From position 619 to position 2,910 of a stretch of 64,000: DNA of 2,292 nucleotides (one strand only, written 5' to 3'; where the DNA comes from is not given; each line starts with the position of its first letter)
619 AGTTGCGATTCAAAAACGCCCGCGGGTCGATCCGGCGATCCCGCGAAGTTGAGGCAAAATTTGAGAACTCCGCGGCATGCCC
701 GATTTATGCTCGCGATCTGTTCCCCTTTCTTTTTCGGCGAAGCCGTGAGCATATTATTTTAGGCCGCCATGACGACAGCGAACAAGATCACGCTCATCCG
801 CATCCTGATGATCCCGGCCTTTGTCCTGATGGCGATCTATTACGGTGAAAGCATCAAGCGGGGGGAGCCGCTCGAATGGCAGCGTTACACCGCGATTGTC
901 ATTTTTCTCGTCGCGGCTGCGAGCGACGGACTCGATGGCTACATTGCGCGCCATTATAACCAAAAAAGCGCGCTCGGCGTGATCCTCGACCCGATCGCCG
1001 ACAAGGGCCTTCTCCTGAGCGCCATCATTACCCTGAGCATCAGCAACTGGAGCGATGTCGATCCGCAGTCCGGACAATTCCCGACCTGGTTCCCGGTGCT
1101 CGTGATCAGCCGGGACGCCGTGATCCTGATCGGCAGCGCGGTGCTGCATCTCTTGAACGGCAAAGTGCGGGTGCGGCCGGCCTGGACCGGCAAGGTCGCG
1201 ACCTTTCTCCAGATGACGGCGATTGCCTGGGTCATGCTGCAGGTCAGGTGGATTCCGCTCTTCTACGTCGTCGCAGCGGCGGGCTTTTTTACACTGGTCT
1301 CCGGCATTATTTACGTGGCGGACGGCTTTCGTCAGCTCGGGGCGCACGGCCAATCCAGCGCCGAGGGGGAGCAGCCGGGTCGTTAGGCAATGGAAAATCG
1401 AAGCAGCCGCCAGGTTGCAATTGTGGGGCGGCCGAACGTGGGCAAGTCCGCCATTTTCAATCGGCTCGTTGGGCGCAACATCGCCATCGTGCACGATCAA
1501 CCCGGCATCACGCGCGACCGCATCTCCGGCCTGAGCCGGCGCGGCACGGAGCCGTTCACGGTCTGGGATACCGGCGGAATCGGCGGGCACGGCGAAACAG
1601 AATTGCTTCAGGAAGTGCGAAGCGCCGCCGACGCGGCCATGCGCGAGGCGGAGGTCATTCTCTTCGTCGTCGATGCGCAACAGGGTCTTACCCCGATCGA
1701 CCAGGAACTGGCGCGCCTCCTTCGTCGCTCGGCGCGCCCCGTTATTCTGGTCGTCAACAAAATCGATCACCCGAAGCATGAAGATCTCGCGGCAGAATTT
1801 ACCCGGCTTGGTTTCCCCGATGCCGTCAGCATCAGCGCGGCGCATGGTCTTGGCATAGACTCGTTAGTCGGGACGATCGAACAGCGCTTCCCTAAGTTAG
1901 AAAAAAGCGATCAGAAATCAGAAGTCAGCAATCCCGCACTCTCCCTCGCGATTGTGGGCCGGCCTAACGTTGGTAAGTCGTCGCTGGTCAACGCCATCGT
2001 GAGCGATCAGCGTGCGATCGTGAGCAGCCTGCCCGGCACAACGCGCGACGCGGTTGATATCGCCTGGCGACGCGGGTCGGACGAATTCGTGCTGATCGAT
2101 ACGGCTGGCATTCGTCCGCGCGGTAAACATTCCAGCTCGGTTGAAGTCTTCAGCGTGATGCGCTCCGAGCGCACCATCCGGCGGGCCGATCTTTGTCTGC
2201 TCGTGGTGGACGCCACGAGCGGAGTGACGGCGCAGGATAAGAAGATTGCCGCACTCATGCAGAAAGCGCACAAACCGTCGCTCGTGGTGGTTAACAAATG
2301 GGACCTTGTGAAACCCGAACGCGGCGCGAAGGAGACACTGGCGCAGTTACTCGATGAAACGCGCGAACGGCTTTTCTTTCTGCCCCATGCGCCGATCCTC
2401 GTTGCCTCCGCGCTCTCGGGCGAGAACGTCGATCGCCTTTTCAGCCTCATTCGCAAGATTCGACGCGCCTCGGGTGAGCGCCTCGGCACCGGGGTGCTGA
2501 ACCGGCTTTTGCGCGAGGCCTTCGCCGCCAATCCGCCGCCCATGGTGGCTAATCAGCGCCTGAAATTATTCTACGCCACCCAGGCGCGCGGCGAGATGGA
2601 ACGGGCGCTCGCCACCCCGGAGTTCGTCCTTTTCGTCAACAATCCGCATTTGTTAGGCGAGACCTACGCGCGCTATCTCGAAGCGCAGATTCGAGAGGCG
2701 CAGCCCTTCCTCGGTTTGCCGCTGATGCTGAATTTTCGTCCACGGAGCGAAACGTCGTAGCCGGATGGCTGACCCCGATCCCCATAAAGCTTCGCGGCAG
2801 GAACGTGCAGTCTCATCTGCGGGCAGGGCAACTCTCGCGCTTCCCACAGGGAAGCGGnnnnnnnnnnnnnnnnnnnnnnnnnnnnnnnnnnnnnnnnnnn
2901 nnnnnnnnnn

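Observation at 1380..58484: Hyper-abundant non-palindromic 8/9-mer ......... (rc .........) spread through the core genes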

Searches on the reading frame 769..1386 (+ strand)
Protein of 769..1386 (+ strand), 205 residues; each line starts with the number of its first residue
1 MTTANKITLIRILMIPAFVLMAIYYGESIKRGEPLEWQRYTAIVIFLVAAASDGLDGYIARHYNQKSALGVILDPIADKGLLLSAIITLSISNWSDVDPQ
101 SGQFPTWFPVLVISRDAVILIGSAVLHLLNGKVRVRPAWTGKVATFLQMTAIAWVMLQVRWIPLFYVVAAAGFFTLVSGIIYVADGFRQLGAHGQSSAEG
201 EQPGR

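Call 18: search_protein_families(library=pfam, proteins=[window:769-1386:+], max_evalue=0.00001)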
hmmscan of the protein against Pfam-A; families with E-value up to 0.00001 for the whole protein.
window:769-1386:+ (205 aa): 1 family
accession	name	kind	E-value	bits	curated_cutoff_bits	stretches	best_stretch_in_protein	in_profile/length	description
PF01066.26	CDP-OH_P_transf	-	7.9e-33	114.4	22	1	1-167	1-141/152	CDP-alcohol phosphatidyltransferase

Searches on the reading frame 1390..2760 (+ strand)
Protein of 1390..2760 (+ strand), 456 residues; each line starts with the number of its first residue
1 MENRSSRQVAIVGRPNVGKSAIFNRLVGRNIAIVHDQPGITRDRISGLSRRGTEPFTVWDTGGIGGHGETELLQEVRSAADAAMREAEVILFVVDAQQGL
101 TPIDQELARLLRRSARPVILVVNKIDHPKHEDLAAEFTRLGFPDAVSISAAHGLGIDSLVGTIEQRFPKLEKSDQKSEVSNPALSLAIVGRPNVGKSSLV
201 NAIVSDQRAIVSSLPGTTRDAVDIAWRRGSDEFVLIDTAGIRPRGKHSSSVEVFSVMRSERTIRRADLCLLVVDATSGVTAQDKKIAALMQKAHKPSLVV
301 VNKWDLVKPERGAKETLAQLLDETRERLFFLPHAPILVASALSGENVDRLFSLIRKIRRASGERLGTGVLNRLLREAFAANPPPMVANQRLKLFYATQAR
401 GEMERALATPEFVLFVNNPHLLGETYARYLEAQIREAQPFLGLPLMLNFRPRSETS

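Call 8: search_protein_families(library=pfam, proteins=[window:1390-2760:+])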
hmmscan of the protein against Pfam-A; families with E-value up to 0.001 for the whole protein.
window:1390-2760:+ (456 aa): 20 families
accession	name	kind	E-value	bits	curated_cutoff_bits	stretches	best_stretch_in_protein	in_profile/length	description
PF01926.29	MMR_HSR1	-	9.2e-60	200.2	21.9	2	186-303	2-113/113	50S ribosome-binding GTPase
PF00009.33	GTP_EFTU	-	2.4e-27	96.2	26.5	2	259-355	86-183/188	Elongation factor Tu GTP binding domain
PF02421.24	FeoB_N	-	7.7e-24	84.4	27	2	8-160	2-153/156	Ferrous iron transport protein B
PF14714.11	KH_dom-like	-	2.4e-21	76.3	27.3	1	364-450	1-81/81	KH-domain-like of EngA bacterial GTPase enzymes, C-terminal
PF00350.29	Dynamin_N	-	5.5e-17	62.7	27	0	186-225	1-39/168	Dynamin family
PF08477.19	Roc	-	6.5e-12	46.2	27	1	9-126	2-119/119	Ras of Complex, Roc, domain of DAPkinase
PF03193.22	RsgA_GTPase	-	1.5e-09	38.4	30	0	90-214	28-137/174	RsgA GTPase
PF00071.28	Ras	-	2e-09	37.7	21.6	0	186-354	2-156/162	Ras family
PF04548.22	AIG1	-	1.2e-08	35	27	0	186-293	3-110/212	AIG1 family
PF16897.10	MMR_HSR1_Xtn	-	6.8e-08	32.9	35.2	1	116-163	56-100/106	C-terminal region of MMR_HSR1 domain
PF03308.22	MeaB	-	2.6e-07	30.4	23.1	0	251-361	131-238/273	Methylmalonyl Co-A mutase-associated GTPase MeaB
PF00025.27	Arf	-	5.1e-07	29.8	22.3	1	7-131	15-131/174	ADP-ribosylation factor family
PF02492.25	cobW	-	1e-06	28.9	20.7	0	233-326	86-174/180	CobW/HypB/UreG, nucleotide-binding domain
PF10662.15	PduV-EutP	-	1.2e-05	25.5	21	0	76-164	53-142/143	Ethanolamine utilisation - propanediol utilisation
PF13401.12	AAA_22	-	0.0003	21.6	27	0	183-245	5-33/130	AAA domain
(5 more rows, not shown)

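Call 10: find_encoding_contigs(protein=window:1390-2760:+, flank=10000, max_places=6)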
Protein window:1390-2760:+ (456 aa): no gene with exactly this product is on record in the collection.

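Call 11: find_related_loci(query=window:1390-2760:+, collection=genome_contigs, flank=10000)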
Query window:1390-2760:+ (456 aa) in genome_contigs; peptide patterns used: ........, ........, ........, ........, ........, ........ (x = any residue, [..] = any of these).
177 stretches matched a pattern; 81 encode a relative of the query (tblastn E <= 1e-3); the best 80 are kept; 79 distinct loci.
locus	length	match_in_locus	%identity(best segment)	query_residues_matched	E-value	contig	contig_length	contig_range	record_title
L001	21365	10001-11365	87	1-456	0e+0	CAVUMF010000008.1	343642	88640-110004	MAG: uncultured Verrucomicrobiae bacterium isolate MFD06435.bin.1.72 genome assembly, contig: contig_45150, whole genome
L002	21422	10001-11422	81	1-456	0e+0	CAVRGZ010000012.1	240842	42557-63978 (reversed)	MAG: uncultured Verrucomicrobiae bacterium isolate MFD05442.bin.2.237 genome assembly, contig: contig_57601, whole genom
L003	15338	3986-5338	82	1-456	0e+0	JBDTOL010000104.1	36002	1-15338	MAG: Spartobacteria bacterium isolate cluster3_bin.173 NODE_3241_length_36002_cov_9.311347, whole genome shotgun sequenc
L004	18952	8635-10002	83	1-456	0e+0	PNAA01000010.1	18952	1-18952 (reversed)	MAG: Spartobacteria bacterium isolate palsa_1392 73.20110800_P1D.12_contig_15597, whole genome shotgun sequence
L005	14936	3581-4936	81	1-456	0e+0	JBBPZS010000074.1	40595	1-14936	MAG: Chthoniobacterales bacterium isolate bin.69 bin.69_S4Ck141_269046_length_40595_cov_14.0000, whole genome shotgun se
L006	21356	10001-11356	80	1-455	0e+0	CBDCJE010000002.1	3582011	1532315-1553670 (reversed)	MAG: Chthoniobacterales bacterium isolate 9805301c-c40b-4f69-90a3-d1c624bcd02d genome assembly, contig: contig_2, whole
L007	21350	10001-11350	80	1-455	0e+0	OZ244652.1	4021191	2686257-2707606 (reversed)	MAG: Chthoniobacterales bacterium isolate 45b0bbfc-00d2-44e2-b3bf-eb9322b30273 genome assembly, chromosome: 1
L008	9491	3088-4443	82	1-455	0e+0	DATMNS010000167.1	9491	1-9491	MAG TPA_asm: Chthoniobacterales bacterium isolate SMAG_U12856 k141_4417185, whole genome shotgun sequence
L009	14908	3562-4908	82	1-441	0e+0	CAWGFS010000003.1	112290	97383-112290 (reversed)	MAG: uncultured Verrucomicrobiae bacterium isolate MFD05513.bin.3.82 genome assembly, contig: contig_15122, whole genome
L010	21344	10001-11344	83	1-454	0e+0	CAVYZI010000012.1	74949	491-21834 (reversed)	MAG: uncultured Verrucomicrobiae bacterium isolate MFD02416.bin.2.43 genome assembly, contig: contig_84576, whole genome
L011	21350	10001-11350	82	1-455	0e+0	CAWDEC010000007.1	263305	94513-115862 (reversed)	MAG: uncultured Verrucomicrobiae bacterium isolate MFD05841.bin.1.230 genome assembly, contig: contig_20216, whole genom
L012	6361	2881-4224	80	6-456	0e+0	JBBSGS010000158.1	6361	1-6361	MAG: Chthoniobacterales bacterium isolate LS2_sbin.46 LS2_sbin.46_K_316572_L_6361_cov_130.5342, whole genome shotgun seq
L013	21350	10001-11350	80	1-455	0e+0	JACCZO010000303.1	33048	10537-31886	MAG: Chthoniobacterales bacterium isolate MGR_bin232 SD2897-2912_k127_2981511, whole genome shotgun sequence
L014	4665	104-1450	82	1-454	0e+0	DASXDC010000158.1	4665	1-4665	MAG TPA_asm: Chthoniobacterales bacterium isolate SMAG_U5076 k141_1737959, whole genome shotgun sequence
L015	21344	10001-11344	79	5-454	0e+0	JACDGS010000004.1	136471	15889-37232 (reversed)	MAG: Chthoniobacterales bacterium isolate MGR_bin418 SD2908_NODE_32_length_136471_cov_1.672864, whole genome shotgun seq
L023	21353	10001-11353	79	1-455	0e+0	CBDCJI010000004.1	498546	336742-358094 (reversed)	MAG: Chthoniobacterales bacterium isolate 8289853c-9f09-45ed-b0a6-06da85470329 genome assembly, contig: contig_4, whole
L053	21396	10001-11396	63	8-454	2e-169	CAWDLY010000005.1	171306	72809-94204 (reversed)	MAG: uncultured Verrucomicrobiae bacterium isolate MFD04944.bin.2.179 genome assembly, contig: contig_16412, whole genom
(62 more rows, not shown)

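Call 51: search_protein_families(library=ncbifam, proteins=[L009:12174-13265:+, L009:14055-14906:+, L023:7670-8974:+, L002:20258-21421:+, L053:8073-8579:+], max_evalue=0.00001)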
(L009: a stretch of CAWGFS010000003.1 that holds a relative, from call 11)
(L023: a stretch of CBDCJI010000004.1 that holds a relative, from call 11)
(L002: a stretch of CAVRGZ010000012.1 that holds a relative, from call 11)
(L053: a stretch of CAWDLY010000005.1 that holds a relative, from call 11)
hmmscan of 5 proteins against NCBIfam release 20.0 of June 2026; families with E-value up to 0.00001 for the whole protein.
L009:12174-13265:+ (364 aa): 17 families
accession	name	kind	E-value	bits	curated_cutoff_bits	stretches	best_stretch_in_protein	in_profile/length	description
TIGR01420.1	pilT_fam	subfamily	8e-125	416.6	319.1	1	23-356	10-342/343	PilT/PilU family type 4a pilus ATPase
TIGR02533.1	type_II_gspE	equivalog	1e-45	156.4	630.25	1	22-286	120-383/486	type II secretion system ATPase GspE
NF007755.0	PRK10436.1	equivalog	2e-45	155.3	617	1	9-287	83-360/465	type II secretion system protein GspE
TIGR02538.1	type_IV_pilB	equivalog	1.1e-40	139.8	675.65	1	9-256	179-432/564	type IV-A pilus assembly ATPase PilB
NF041000.1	ATPase_ComGA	equivalog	1.8e-39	135.3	300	1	71-283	62-266/267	competence type IV pilus ATPase ComGA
TIGR02524.1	dot_icm_DotB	equivalog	6e-39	134.3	463.3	1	13-345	4-347/358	Dot/Icm type IV secretion system ATPase DotB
TIGR02525.1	plasmid_TraJ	equivalog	1e-37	130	368.3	1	94-349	102-364/372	plasmid transfer ATPase TraJ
NF053534.1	T4PilAsmATPsTfpB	equivalog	2e-37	128.8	850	1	23-284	213-474/584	type IV pilus assembly ATPase TfpB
TIGR02782.1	TrbB_P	equivalog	1.1e-15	57.8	304.55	1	139-278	139-277/303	P-type conjugative transfer ATPase TrbB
NF058587.1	archaellum_moto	equivalog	6.2e-14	51.6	550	1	139-253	278-393/527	archaellum flagellar ATPase motor FlaI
TIGR02788.1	VirB11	equivalog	4.1e-13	49.1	249.95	1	139-258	147-267/308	P-type DNA transfer ATPase VirB11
NF010469.0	PRK13894.1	subfamily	1.8e-11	44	508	1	138-277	151-290/320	conjugal transfer ATPase TrbB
TIGR03819.1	heli_sec_ATPase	hypoth_equivalog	1.1e-10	41.2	373.15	1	137-248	179-292/340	TadA family conjugal transfer-associated ATPase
NF010407.0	PRK13833.1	subfamily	8e-09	35.4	499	1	139-285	147-291/323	conjugal transfer protein TrbB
NF010425.0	PRK13851.1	equivalog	1.2e-08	34.2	461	1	138-255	164-282/344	type IV secretion system protein VirB11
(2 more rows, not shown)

L009:14055-14906:+ (284 aa): 15 families
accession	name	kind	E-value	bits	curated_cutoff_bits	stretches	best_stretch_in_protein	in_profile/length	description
TIGR01420.1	pilT_fam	subfamily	5.1e-98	328.5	319.1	1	9-244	106-341/343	PilT/PilU family type 4a pilus ATPase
TIGR02533.1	type_II_gspE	equivalog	1.8e-39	135.8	630.25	1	26-173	244-381/486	type II secretion system ATPase GspE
TIGR02525.1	plasmid_TraJ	equivalog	9.8e-36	123.5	368.3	1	25-237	149-363/372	plasmid transfer ATPase TraJ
TIGR02538.1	type_IV_pilB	equivalog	4.5e-35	121.3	675.65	1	26-173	317-454/564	type IV-A pilus assembly ATPase PilB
NF041000.1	ATPase_ComGA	equivalog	5.7e-34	117.3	300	1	22-171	125-265/267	competence type IV pilus ATPase ComGA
TIGR02524.1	dot_icm_DotB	equivalog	6.6e-34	117.7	463.3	1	17-233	126-346/358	Dot/Icm type IV secretion system ATPase DotB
NF053534.1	T4PilAsmATPsTfpB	equivalog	1.6e-31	109.4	850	1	24-173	335-474/584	type IV pilus assembly ATPase TfpB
NF007755.0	PRK10436.1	equivalog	1.2e-30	106.6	617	1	24-188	218-372/465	type II secretion system protein GspE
NF058587.1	archaellum_moto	equivalog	1.1e-15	57.4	550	1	28-143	278-394/527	archaellum flagellar ATPase motor FlaI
TIGR02782.1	TrbB_P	equivalog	2.4e-13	50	304.55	1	28-166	139-276/303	P-type conjugative transfer ATPase TrbB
TIGR02788.1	VirB11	equivalog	2.6e-11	43.1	249.95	1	28-148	147-268/308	P-type DNA transfer ATPase VirB11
TIGR03819.1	heli_sec_ATPase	hypoth_equivalog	1.3e-09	37.8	373.15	1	28-142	181-297/340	TadA family conjugal transfer-associated ATPase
NF010469.0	PRK13894.1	subfamily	3.1e-09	36.6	508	1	28-149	152-271/320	conjugal transfer ATPase TrbB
NF010407.0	PRK13833.1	subfamily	9.6e-08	31.8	499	1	28-145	147-262/323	conjugal transfer protein TrbB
NF010425.0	PRK13851.1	equivalog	1.1e-07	31.1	461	1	28-112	165-250/344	type IV secretion system protein VirB11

L023:7670-8974:+ (435 aa): 17 families
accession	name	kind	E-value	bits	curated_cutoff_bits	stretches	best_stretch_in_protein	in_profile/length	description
TIGR01420.1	pilT_fam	subfamily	5.8e-106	354.6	319.1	1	37-374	11-341/343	PilT/PilU family type 4a pilus ATPase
TIGR02525.1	plasmid_TraJ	equivalog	1.3e-47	162.5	368.3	1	39-367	23-363/372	plasmid transfer ATPase TraJ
TIGR02524.1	dot_icm_DotB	equivalog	1.5e-44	152.7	463.3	1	34-345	10-333/358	Dot/Icm type IV secretion system ATPase DotB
TIGR02533.1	type_II_gspE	equivalog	7.2e-40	137.1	630.25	1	121-303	204-382/486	type II secretion system ATPase GspE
TIGR02538.1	type_IV_pilB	equivalog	4.9e-38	131.1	675.65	1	112-301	268-453/564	type IV-A pilus assembly ATPase PilB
NF041000.1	ATPase_ComGA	equivalog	1.2e-37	129.3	300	1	98-301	69-266/267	competence type IV pilus ATPase ComGA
NF007755.0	PRK10436.1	equivalog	2.5e-36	125.3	617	1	110-303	169-358/465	type II secretion system protein GspE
NF053534.1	T4PilAsmATPsTfpB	equivalog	1.9e-33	115.7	850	1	146-274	328-452/584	type IV pilus assembly ATPase TfpB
TIGR02782.1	TrbB_P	equivalog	2.4e-19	69.8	304.55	1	147-297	130-278/303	P-type conjugative transfer ATPase TrbB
NF058587.1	archaellum_moto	equivalog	2.5e-19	69.4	550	1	154-273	275-395/527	archaellum flagellar ATPase motor FlaI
TIGR02788.1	VirB11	equivalog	1.3e-16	60.6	249.95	1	145-284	136-273/308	P-type DNA transfer ATPase VirB11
NF010407.0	PRK13833.1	subfamily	1.4e-15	57.5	499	1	145-300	136-288/323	conjugal transfer protein TrbB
TIGR03819.1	heli_sec_ATPase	hypoth_equivalog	2.5e-15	56.5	373.15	1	143-294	168-322/340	TadA family conjugal transfer-associated ATPase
NF010469.0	PRK13894.1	subfamily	9.1e-15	54.8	508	1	147-278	143-271/320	conjugal transfer ATPase TrbB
NF053672.1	bindosome_BasE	exception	1.9e-10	40.1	1000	1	149-287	265-404/512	bindosome assembly system ATPase subunit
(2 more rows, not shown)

L002:20258-21421:+ (388 aa): 15 families
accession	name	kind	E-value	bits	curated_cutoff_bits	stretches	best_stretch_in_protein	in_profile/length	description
TIGR01420.1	pilT_fam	subfamily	1.3e-127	425.7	319.1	1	12-351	2-341/343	PilT/PilU family type 4a pilus ATPase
TIGR02525.1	plasmid_TraJ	equivalog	2.1e-42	145.4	368.3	1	20-344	20-363/372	plasmid transfer ATPase TraJ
TIGR02524.1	dot_icm_DotB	equivalog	3.6e-39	135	463.3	1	11-340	5-346/358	Dot/Icm type IV secretion system ATPase DotB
TIGR02533.1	type_II_gspE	equivalog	1.5e-38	132.7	630.25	1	127-280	238-381/486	type II secretion system ATPase GspE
TIGR02538.1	type_IV_pilB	equivalog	1.2e-34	119.9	675.65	1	90-280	268-454/564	type IV-A pilus assembly ATPase PilB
NF041000.1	ATPase_ComGA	equivalog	9.2e-34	116.6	300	1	123-278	119-265/267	competence type IV pilus ATPase ComGA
NF007755.0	PRK10436.1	equivalog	4.7e-33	114.5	617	1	76-297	156-374/465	type II secretion system protein GspE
NF053534.1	T4PilAsmATPsTfpB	equivalog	5e-30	104.4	850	1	127-280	331-474/584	type IV pilus assembly ATPase TfpB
NF058587.1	archaellum_moto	equivalog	1.7e-14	53.4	550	1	135-250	278-394/527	archaellum flagellar ATPase motor FlaI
TIGR02782.1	TrbB_P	equivalog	8.6e-13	48.2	304.55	1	135-287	139-286/303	P-type conjugative transfer ATPase TrbB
TIGR02788.1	VirB11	equivalog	1.4e-10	40.7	249.95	1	135-256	147-269/308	P-type DNA transfer ATPase VirB11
NF010469.0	PRK13894.1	subfamily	6.3e-09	35.6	508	1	135-256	152-271/320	conjugal transfer ATPase TrbB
TIGR03819.1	heli_sec_ATPase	hypoth_equivalog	7.2e-09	35.3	373.15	1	135-249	181-297/340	TadA family conjugal transfer-associated ATPase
NF010407.0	PRK13833.1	subfamily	1.1e-07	31.6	499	1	124-251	137-261/323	conjugal transfer protein TrbB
NF010425.0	PRK13851.1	equivalog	4e-07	29.2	461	1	135-221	165-252/344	type IV secretion system protein VirB11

L053:8073-8579:+ (169 aa): 8 families
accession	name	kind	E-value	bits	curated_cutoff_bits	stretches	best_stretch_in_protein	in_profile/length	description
TIGR01710.1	typeII_sec_gspG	equivalog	8e-12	45.3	88.85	1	47-105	1-59/134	type II secretion system major pseudopilin GspG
NF007862.0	PRK10574.1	equivalog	1.4e-10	41.5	138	1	46-106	4-64/145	prepilin peptidase-dependent pilin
NF041775.1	typeIV_PilA_Myxo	equivalog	1e-09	38.7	400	1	45-103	9-67/214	type IV pilin protein PilA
NF041013.1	T4P_ComGE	equivalog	9.6e-08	32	49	1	47-114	4-71/83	competence type IV pilus minor pilin ComGE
TIGR01708.2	typeII_sec_gspH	equivalog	4.4e-07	30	80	1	47-90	2-45/169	type II secretion system minor pseudopilin GspH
NF040999.1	pilin_ComGC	equivalog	4.9e-07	29.8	75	1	47-106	2-61/84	competence type IV pilus major pilin ComGC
TIGR02532.1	IV_pilin_GFxxxE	domain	1e-06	28.3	16.3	1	47-69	2-24/24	prepilin-type N-terminal cleavage/methylation domain-containing protein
TIGR02596.1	TIGR02596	subfamily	8.8e-06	25.9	70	1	49-89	1-45/196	Verru_Chthon cassette protein D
